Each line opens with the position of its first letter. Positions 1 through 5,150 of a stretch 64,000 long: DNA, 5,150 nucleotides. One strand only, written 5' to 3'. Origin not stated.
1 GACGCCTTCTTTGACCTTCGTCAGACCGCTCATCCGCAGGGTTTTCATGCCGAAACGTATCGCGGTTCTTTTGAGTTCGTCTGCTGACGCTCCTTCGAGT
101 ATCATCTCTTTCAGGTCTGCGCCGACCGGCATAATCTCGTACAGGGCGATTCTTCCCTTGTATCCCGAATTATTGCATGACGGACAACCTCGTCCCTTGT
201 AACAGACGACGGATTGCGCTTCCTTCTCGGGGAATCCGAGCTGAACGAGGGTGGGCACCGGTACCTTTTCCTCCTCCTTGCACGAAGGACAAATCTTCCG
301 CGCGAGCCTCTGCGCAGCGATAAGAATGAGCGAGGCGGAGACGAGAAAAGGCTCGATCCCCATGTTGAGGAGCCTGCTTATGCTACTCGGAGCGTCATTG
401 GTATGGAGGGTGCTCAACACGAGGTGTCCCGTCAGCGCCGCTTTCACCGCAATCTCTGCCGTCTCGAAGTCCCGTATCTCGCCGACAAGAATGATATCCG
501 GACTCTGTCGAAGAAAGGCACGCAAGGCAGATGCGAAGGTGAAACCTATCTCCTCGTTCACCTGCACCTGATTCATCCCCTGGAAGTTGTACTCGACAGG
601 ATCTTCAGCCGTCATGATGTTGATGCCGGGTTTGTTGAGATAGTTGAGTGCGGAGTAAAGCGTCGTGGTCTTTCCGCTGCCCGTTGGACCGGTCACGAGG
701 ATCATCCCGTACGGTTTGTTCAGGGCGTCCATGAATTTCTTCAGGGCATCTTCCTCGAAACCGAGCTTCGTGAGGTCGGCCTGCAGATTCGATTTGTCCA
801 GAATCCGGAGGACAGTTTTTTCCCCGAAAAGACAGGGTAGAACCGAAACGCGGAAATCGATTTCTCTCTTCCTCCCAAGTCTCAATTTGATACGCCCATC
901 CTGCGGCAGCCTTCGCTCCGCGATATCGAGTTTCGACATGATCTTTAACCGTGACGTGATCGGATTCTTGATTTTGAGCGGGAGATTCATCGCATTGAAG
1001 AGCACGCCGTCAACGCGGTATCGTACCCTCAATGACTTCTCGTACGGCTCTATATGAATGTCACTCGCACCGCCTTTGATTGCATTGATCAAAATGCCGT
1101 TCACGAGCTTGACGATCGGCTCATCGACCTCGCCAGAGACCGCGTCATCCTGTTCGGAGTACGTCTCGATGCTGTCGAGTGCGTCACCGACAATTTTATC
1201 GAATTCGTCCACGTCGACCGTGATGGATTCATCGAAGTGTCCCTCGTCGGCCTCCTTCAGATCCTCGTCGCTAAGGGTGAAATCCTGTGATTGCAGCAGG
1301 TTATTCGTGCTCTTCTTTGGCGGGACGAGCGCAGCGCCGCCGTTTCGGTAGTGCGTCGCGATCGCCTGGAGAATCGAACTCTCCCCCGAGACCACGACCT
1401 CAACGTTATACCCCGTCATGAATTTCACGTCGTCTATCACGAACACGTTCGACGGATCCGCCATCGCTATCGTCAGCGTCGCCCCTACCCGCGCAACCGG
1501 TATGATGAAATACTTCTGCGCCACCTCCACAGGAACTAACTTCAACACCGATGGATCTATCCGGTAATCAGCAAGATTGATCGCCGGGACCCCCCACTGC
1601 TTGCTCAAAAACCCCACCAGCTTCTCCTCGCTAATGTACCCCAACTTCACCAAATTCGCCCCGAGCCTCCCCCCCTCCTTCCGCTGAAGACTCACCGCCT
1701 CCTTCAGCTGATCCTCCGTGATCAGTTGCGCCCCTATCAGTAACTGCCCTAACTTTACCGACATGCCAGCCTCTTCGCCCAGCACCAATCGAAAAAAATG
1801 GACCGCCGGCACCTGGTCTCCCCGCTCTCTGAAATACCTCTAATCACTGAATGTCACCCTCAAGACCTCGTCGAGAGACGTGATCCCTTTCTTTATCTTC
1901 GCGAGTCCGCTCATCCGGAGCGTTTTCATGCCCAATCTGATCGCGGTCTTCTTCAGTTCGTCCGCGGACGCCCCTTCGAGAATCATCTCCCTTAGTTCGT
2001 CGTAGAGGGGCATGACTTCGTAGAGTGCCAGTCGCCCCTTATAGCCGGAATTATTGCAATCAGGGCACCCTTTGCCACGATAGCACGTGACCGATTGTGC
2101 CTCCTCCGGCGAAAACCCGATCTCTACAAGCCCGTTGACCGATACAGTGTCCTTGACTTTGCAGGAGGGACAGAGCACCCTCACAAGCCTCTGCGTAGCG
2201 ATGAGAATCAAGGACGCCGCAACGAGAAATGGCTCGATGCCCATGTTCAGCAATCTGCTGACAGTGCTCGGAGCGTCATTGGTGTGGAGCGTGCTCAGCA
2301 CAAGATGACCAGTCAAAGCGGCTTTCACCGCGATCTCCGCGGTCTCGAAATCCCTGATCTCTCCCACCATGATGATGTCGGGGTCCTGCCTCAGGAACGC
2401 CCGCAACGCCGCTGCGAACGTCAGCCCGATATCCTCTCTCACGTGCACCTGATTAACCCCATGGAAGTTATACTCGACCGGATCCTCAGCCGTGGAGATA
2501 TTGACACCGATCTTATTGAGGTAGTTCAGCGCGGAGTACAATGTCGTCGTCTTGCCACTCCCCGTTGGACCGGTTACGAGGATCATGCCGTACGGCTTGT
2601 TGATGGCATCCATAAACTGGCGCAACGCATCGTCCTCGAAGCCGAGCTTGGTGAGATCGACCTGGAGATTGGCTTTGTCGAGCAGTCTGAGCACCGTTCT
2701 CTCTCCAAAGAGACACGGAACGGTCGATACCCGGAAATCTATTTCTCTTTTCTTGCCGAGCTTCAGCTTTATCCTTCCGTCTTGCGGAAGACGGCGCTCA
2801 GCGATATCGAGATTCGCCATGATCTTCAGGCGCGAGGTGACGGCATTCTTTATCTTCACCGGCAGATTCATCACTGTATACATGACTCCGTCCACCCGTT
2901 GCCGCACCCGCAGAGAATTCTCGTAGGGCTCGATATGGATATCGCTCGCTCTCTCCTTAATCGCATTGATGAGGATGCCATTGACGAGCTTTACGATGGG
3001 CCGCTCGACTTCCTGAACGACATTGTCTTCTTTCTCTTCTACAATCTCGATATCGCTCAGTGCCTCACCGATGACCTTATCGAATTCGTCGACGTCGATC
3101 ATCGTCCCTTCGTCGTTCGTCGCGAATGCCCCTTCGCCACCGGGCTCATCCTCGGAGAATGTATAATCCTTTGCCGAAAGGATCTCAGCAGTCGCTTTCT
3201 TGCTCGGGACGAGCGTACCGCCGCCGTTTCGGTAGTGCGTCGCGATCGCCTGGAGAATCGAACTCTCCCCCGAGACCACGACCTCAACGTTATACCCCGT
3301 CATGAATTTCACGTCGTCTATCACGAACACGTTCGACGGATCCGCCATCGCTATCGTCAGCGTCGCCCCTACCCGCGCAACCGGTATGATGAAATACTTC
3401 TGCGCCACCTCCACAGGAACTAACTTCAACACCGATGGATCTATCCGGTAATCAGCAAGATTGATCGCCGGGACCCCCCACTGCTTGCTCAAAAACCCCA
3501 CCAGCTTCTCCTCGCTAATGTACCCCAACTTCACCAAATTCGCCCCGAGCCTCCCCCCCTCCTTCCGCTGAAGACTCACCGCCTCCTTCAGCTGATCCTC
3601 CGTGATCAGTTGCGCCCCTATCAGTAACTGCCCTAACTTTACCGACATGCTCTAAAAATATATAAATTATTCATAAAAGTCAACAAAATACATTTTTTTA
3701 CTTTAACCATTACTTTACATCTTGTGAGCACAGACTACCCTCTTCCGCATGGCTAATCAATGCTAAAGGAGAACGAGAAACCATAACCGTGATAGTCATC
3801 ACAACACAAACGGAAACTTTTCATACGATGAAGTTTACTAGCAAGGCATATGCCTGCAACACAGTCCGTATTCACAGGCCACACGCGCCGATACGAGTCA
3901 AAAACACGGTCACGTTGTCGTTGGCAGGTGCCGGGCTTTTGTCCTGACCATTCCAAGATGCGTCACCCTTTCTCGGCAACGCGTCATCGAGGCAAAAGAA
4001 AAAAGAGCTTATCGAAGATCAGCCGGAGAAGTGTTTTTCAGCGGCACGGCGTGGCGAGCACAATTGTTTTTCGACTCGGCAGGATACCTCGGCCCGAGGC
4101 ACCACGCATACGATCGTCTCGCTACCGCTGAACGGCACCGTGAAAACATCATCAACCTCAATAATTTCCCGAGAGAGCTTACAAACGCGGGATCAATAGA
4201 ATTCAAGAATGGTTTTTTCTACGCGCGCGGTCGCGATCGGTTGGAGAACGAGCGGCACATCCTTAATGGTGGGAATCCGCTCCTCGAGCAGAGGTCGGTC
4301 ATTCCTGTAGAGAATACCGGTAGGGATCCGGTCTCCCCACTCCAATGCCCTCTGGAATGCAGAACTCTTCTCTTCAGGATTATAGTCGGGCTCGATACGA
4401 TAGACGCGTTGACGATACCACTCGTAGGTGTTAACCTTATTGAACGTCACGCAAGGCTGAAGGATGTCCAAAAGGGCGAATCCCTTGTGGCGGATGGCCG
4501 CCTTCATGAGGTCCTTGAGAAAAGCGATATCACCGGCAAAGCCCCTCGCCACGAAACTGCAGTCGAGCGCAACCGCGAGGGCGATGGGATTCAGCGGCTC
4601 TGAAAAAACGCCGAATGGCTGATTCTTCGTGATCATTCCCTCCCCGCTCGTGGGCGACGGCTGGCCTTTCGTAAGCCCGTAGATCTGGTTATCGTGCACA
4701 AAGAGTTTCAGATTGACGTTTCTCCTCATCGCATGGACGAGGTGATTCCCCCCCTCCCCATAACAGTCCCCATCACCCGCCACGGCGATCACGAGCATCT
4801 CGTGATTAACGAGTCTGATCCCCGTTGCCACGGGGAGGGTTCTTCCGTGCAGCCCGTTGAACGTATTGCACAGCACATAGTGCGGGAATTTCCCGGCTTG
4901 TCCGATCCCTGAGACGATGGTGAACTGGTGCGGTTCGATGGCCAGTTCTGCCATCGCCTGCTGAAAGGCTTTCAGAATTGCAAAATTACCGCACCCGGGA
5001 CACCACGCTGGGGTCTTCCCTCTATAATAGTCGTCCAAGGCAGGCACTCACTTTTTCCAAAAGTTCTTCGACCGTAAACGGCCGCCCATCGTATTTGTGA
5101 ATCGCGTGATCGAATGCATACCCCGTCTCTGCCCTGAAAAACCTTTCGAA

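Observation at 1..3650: Tandem PilB/MshE-type ATPase genes with a nucleotide-perfect 432-bp 5' block but diverged bodies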

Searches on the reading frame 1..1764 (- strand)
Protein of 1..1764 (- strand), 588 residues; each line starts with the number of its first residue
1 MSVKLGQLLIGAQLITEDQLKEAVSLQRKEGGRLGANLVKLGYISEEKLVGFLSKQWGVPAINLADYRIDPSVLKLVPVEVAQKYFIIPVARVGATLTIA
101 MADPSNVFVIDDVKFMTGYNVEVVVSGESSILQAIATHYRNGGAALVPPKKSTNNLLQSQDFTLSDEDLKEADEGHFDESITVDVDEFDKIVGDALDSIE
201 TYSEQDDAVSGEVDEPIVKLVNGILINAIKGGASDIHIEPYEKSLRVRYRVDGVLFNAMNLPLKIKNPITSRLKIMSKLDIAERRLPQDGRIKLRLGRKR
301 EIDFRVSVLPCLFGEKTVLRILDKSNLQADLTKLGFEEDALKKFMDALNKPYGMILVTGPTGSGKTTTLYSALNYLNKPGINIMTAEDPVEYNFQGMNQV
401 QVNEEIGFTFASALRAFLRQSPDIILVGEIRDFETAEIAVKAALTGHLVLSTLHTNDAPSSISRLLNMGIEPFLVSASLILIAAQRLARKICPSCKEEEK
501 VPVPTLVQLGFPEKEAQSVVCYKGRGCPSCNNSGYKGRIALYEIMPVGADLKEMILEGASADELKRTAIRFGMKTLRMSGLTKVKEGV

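Call 8: search_protein_families(library=pfam, proteins=[window:1-1764:-])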
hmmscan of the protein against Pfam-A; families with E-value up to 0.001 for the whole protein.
window:1-1764:- (588 aa): 5 families
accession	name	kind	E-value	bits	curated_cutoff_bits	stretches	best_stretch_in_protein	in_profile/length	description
PF00437.27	T2SSE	-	3e-139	464.2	24.9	1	214-587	5-361/370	Type II/IV secretion system protein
PF05157.20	MshEN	-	5.1e-24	84.5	23.1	1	57-143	1-88/90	MshEN domain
PF25199.1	nSTAND_NTPase5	-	3.5e-05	24.1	34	1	337-397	25-87/145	Novel STAND NTPase 5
PF13191.12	AAA_16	-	3.8e-05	24.7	32.6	1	339-400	10-64/167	AAA ATPase domain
PF20720.3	nSTAND3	-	0.00019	21.6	27.2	1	337-390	3-55/155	Novel STAND NTPase 3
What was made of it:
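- On PilB-type type IVa pilus extension ATPase (GspE/PulE superfamily): Pfam PF00437 at E = 1e-141 and 3e-139 (call 8).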

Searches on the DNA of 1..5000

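Call 45: search_rna_families(source=window, start=1, end=5000, threshold=evalue, max_evalue=1)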
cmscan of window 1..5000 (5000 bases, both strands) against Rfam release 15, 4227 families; matches with E-value up to 1: 0.
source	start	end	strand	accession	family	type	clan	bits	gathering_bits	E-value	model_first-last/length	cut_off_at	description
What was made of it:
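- No Rfam family matches (call 45).
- Tried and rejected: No Rfam family matches in 1-5000, including c-di-GMP riboswitches (call 45).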
